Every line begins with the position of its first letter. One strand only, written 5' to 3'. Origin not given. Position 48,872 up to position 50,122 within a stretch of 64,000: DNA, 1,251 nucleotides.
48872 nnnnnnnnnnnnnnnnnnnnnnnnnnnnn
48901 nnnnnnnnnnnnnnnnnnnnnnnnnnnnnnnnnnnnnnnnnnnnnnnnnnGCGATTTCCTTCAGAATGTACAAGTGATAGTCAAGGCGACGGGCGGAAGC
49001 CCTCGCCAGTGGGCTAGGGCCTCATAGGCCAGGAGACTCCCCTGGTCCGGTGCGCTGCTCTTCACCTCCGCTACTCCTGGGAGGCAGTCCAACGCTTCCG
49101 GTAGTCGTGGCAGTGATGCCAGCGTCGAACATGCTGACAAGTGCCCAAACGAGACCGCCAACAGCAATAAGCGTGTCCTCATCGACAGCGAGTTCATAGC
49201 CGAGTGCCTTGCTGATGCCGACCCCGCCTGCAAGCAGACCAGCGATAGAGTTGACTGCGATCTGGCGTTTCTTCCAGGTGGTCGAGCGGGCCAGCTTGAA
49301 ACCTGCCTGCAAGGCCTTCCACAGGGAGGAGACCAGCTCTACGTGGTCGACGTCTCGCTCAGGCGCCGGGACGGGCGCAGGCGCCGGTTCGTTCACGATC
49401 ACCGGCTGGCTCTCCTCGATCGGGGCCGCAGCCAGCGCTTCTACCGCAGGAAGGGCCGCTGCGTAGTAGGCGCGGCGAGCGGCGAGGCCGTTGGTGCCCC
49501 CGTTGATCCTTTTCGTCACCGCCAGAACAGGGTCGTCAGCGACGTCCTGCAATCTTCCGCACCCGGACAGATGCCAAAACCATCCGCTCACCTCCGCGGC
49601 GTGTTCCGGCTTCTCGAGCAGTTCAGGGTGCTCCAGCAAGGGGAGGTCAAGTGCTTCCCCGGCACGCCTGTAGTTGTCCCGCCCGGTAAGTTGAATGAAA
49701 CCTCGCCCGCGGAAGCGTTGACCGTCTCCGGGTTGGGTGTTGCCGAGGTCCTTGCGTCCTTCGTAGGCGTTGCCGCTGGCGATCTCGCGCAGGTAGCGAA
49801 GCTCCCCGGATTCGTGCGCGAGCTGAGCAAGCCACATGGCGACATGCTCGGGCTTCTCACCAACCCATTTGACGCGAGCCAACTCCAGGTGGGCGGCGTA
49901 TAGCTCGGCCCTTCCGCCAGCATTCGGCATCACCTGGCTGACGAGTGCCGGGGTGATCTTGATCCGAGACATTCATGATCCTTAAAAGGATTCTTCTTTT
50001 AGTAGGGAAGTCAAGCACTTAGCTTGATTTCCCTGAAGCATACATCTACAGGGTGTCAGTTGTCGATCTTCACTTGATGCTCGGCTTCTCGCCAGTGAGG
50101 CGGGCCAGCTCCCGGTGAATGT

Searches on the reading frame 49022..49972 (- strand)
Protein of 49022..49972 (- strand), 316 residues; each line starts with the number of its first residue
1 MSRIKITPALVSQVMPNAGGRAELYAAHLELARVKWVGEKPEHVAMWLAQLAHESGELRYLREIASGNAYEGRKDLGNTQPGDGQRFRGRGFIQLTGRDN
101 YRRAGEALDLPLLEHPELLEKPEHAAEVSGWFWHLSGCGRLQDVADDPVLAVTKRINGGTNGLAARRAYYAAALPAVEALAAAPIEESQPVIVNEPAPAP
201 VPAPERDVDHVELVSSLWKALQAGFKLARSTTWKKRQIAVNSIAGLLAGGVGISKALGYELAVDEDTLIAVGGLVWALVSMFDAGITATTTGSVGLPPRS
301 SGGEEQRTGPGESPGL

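Call 71: search_protein_families(library=phrogs, proteins=[window:49022-49972:-], max_evalue=0.00001)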
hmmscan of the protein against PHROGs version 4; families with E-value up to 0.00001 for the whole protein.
window:49022-49972:- (316 aa): 9 families
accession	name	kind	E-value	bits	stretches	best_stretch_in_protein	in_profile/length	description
phrog_181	-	lysis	2.5e-57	196.4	1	3-190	329-543/769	endolysin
phrog_9506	-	lysis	1.8e-36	127.4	1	25-182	23-198/330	endolysin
phrog_26317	-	unknown function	4.8e-35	121.1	1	68-176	12-116/119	-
phrog_14712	-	moron, auxiliary metabolic gene and host takeover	2.8e-27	96.7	1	39-172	39-182/322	chitinase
phrog_317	-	lysis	1e-22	82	1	38-194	225-372/492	endolysin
phrog_34417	-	unknown function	4.7e-22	79.6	1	43-158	45-171/326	-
phrog_1519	-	lysis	1.6e-21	78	1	41-185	235-388/502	endolysin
phrog_3201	-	tail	2e-08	33.4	1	76-175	2103-2203/2408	tail fiber protein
phrog_12261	-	unknown function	4.7e-07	30.9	1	93-159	14-76/76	-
